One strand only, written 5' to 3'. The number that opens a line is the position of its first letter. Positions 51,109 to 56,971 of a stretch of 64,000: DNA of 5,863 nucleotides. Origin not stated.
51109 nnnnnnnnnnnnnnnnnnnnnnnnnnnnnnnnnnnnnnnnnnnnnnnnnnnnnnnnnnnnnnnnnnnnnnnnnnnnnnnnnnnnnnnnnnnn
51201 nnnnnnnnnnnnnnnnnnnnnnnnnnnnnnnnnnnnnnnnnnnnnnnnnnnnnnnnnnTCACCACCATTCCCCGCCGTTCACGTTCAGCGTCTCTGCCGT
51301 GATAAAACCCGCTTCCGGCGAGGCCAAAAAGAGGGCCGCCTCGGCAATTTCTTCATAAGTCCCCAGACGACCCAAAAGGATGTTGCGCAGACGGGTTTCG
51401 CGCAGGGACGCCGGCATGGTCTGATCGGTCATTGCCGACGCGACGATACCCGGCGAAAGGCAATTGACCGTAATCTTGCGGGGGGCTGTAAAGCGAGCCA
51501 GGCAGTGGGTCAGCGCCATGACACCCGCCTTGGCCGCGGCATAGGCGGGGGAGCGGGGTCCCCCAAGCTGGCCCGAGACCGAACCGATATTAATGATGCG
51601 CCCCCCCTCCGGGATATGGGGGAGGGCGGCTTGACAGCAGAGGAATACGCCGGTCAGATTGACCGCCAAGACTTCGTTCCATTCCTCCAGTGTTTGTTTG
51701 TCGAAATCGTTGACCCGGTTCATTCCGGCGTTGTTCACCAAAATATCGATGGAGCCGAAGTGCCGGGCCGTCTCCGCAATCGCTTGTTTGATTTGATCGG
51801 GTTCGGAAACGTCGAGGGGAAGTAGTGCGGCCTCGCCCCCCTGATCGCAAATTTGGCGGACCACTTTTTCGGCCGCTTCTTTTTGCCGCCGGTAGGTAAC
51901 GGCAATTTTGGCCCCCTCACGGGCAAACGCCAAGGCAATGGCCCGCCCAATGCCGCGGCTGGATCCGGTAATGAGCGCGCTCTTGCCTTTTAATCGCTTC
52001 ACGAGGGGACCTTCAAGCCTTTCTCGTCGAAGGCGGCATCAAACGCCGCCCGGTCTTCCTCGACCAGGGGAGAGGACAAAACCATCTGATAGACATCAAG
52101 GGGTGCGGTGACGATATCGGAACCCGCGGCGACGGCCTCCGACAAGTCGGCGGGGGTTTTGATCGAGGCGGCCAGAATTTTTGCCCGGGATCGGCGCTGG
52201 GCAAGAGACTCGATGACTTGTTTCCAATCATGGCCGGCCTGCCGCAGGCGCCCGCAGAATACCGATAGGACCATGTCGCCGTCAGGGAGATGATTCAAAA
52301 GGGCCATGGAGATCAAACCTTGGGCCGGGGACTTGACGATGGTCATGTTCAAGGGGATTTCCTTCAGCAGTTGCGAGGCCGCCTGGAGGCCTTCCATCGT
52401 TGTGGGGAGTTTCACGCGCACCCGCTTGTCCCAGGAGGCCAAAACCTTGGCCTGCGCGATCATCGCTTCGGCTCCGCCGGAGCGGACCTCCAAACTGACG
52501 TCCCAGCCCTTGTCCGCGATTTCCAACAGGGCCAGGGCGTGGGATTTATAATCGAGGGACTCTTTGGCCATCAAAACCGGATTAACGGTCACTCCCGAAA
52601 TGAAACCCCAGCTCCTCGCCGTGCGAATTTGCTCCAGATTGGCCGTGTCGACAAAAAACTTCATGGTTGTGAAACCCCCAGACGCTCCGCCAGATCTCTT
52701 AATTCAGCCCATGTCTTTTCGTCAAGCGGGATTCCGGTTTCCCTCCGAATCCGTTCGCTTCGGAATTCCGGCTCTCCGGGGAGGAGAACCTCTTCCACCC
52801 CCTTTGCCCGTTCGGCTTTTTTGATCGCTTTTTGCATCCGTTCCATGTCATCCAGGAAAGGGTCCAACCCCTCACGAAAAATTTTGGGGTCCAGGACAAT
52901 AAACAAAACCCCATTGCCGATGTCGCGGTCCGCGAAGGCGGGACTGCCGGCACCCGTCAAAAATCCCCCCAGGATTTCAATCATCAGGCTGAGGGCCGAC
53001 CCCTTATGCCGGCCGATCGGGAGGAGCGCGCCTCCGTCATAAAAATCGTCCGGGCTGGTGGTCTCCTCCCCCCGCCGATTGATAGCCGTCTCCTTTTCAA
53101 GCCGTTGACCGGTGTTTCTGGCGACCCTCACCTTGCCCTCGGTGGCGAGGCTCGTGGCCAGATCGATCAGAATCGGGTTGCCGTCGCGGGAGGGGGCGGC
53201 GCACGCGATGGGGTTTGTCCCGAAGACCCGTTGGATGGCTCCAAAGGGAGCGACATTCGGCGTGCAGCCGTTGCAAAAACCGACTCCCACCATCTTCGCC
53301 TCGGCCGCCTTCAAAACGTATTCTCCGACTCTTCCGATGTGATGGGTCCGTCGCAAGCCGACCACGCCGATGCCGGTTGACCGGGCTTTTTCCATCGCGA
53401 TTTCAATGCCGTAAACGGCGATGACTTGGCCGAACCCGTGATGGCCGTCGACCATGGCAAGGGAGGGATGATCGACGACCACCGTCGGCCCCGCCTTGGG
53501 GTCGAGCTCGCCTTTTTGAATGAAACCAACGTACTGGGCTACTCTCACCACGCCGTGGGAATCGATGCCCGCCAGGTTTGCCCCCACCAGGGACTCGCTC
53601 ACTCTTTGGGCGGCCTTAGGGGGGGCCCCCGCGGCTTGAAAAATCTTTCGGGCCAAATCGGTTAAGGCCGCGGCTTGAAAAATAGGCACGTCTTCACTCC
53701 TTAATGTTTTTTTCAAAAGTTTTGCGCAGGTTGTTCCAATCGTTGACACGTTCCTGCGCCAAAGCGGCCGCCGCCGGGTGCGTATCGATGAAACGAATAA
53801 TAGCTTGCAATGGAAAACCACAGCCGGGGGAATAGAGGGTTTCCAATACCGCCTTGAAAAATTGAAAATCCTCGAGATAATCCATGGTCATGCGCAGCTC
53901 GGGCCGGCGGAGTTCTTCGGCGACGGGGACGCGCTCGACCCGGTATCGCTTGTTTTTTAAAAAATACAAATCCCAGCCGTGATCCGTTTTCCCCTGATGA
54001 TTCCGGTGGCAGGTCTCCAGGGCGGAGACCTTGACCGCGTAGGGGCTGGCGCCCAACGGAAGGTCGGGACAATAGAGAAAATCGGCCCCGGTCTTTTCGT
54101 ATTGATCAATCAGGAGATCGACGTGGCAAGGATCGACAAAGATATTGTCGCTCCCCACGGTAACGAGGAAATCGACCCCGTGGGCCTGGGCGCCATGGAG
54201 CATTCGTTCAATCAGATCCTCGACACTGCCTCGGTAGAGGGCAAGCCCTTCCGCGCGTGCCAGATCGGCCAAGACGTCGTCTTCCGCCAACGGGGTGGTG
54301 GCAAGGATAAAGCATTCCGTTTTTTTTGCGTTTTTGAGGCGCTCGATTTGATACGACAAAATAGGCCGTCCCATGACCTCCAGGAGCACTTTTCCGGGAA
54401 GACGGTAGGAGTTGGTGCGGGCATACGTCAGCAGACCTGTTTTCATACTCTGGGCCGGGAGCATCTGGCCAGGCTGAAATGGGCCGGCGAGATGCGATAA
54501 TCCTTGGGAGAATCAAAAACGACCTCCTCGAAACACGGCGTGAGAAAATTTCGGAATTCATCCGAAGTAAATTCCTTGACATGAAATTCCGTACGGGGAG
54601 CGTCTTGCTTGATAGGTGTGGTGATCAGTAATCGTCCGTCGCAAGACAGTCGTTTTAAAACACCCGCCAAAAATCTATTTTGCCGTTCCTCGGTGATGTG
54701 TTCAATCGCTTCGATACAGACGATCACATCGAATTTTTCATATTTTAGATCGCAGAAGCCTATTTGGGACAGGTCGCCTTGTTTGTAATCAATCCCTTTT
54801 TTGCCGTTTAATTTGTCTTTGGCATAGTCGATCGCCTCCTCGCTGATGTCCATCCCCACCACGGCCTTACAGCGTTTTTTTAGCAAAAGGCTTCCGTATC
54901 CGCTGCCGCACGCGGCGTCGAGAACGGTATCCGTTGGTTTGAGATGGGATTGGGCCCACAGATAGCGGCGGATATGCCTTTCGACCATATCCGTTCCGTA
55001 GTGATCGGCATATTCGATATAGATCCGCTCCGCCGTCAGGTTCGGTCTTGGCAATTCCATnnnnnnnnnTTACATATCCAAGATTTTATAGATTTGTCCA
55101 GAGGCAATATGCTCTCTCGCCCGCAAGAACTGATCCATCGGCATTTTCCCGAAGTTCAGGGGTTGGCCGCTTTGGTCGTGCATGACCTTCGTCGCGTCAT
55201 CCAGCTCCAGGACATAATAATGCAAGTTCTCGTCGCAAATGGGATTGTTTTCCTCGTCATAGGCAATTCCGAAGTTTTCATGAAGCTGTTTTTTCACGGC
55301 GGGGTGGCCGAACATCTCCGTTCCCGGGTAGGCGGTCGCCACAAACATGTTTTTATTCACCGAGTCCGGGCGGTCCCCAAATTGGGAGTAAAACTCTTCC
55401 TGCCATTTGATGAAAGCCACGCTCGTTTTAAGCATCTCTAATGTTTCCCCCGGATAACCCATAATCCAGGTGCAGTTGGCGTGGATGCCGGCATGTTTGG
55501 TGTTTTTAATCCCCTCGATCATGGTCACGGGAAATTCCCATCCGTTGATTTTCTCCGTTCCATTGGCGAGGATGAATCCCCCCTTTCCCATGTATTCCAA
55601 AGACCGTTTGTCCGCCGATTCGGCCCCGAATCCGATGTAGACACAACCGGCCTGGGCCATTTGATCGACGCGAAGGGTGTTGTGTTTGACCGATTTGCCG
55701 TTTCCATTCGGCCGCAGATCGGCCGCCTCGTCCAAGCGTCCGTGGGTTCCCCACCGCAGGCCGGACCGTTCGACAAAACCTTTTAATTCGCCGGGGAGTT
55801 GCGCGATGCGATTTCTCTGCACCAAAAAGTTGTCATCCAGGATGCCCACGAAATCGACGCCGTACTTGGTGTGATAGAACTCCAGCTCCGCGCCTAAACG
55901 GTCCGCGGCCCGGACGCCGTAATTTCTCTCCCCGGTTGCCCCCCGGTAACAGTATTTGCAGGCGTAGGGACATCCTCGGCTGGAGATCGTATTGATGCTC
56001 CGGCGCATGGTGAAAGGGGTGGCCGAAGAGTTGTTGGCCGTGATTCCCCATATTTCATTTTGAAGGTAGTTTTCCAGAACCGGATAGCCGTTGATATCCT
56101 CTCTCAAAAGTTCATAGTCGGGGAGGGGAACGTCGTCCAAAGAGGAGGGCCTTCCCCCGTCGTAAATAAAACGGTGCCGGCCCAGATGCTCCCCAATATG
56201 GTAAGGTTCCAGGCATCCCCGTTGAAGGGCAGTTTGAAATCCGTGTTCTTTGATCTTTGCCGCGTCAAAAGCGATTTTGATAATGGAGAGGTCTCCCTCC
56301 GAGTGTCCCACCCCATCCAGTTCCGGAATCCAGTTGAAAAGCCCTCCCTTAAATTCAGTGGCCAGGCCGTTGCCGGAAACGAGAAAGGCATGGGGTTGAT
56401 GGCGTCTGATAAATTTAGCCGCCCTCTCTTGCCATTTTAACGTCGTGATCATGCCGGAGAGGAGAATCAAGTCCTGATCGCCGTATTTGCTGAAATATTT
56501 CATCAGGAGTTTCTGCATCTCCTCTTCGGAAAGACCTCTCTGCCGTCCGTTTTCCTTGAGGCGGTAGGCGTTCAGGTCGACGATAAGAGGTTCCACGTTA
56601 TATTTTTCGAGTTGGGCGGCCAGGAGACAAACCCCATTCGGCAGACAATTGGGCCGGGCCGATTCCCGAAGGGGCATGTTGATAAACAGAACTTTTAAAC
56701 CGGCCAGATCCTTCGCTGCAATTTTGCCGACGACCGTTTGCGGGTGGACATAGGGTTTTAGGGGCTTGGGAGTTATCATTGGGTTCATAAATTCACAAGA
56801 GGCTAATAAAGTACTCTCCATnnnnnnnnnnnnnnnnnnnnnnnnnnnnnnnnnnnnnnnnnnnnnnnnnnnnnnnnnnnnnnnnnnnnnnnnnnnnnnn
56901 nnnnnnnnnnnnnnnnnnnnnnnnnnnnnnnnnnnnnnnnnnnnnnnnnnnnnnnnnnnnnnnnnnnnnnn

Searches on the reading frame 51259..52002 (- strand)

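Call 58: search_protein_families(library=pfam, proteins=[window:51259-52002:-], max_evalue=0.001)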
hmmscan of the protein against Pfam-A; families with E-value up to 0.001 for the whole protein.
window:51259-52002:- (247 aa): 4 families
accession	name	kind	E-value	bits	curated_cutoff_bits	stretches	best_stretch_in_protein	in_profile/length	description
PF13561.12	adh_short_C2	-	6.1e-69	232.6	27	1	15-244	5-234/236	Enoyl-(Acyl carrier protein) reductase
PF00106.31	adh_short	-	3.5e-60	203.3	26.6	1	7-195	1-190/195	short chain dehydrogenase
PF08659.16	KR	-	7.5e-19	68.8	22.6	1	9-167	3-162/180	KR domain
PF01370.27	Epimerase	-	0.00012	22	20.9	1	9-141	1-115/240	NAD dependent epimerase/dehydratase family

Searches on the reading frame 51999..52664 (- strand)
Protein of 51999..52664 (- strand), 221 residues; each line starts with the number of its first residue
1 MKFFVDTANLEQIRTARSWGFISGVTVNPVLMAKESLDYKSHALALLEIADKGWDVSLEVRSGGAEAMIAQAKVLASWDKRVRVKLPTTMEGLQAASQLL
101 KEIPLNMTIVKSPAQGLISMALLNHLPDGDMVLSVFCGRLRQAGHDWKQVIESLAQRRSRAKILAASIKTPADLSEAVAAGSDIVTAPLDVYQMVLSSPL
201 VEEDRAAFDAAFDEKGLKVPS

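Call 58: search_protein_families(library=pfam, proteins=[window:51999-52664:-], max_evalue=0.001)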
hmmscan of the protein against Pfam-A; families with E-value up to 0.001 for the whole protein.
window:51999-52664:- (221 aa): 1 family
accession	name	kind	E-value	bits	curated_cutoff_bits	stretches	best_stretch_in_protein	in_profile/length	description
PF00923.25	TAL_FSA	-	2.4e-27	96.5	27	1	3-206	1-247/285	Transaldolase/Fructose-6-phosphate aldolase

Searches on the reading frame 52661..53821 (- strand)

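Call 58: search_protein_families(library=pfam, proteins=[window:52661-53821:-], max_evalue=0.001)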
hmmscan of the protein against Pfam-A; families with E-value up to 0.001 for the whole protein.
window:52661-53821:- (386 aa): 1 family
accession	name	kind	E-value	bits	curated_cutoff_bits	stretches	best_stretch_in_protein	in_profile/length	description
PF02615.19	Ldh_2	-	2.9e-107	359.1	38.8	1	49-374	2-332/333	Malate/L-lactate dehydrogenase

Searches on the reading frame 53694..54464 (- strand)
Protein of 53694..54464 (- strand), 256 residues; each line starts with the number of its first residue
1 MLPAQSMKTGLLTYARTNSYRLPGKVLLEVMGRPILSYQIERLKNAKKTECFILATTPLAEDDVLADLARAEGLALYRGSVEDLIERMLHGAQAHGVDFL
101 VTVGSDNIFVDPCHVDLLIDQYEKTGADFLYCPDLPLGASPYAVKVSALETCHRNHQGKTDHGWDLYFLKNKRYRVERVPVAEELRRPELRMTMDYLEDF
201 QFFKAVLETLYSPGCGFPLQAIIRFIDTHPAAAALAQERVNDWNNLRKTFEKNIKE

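Call 58: search_protein_families(library=pfam, proteins=[window:53694-54464:-], max_evalue=0.001)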
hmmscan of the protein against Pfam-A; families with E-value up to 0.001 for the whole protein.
window:53694-54464:- (256 aa): 2 families
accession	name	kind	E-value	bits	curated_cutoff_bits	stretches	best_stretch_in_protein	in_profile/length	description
PF02348.25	CTP_transf_3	-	1.6e-16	61.2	22.6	1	15-177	6-170/217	Cytidylyltransferase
PF12804.13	NTP_transf_3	-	1.5e-06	28.9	27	1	25-135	16-124/160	MobA-like NTP transferase domain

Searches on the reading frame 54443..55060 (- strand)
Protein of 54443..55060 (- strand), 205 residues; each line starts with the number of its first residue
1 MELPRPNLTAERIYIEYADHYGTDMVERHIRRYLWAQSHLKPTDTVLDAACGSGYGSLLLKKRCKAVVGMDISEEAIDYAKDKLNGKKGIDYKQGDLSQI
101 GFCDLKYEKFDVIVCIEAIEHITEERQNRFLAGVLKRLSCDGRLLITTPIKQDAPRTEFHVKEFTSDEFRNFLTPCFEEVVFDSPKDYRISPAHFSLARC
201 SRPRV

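Call 59: search_protein_families(library=pfam, proteins=[window:54443-55060:-], max_evalue=0.001)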
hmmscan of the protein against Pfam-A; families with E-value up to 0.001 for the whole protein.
window:54443-55060:- (205 aa): 14 families
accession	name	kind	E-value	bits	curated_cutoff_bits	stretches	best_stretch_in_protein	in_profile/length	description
PF13649.12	Methyltransf_25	-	1.8e-17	64.2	27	1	46-142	1-97/97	Methyltransferase domain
PF08241.18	Methyltransf_11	-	6.7e-17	62.3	21.2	1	47-146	1-95/95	Methyltransferase domain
PF13847.12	Methyltransf_31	-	2e-14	53.9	27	1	42-155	3-119/145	Methyltransferase domain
PF08242.18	Methyltransf_12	-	2.8e-14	54.1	30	1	47-144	1-98/98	Methyltransferase domain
PF02353.26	CMAS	-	1.7e-13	51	27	1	34-160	54-178/273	Mycolic acid cyclopropane synthetase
PF13489.12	Methyltransf_23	-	3.5e-11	43.5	27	1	37-154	19-124/164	Methyltransferase domain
PF05175.20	MTS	-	1.2e-06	28.7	23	1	41-156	28-148/170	Methyltransferase small domain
PF05724.17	TPMT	-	8.1e-06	26.1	26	1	23-177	19-183/218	Thiopurine S-methyltransferase (TPMT)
PF05401.17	NodS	-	1.9e-05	25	24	1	45-148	46-146/201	Nodulation protein S (NodS)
PF06325.19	PrmA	-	0.00021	21.3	22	1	36-115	155-232/296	Ribosomal protein L11 methyltransferase (PrmA)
PF01209.24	Ubie_methyltran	-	0.00041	20.2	20.1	1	35-148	40-153/233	ubiE/COQ5 methyltransferase family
PF03848.20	TehB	-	0.00058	19.8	20.4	1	36-172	25-159/193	Tellurite resistance protein TehB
PF11599.14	AviRa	-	0.00084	19.3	25.7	0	43-126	50-138/232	RRNA methyltransferase AviRa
PF01739.24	CheR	-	0.00091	19.2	27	0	108-146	135-173/195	CheR methyltransferase, SAM binding domain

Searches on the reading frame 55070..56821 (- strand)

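Call 59: search_protein_families(library=pfam, proteins=[window:55070-56821:-], max_evalue=0.001)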
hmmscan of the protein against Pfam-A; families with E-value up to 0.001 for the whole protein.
window:55070-56821:- (583 aa): 1 family
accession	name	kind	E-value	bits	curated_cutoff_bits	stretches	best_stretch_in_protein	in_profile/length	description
PF04055.27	Radical_SAM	-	2.8e-15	57.3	29.5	1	279-470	2-165/166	Radical SAM superfamily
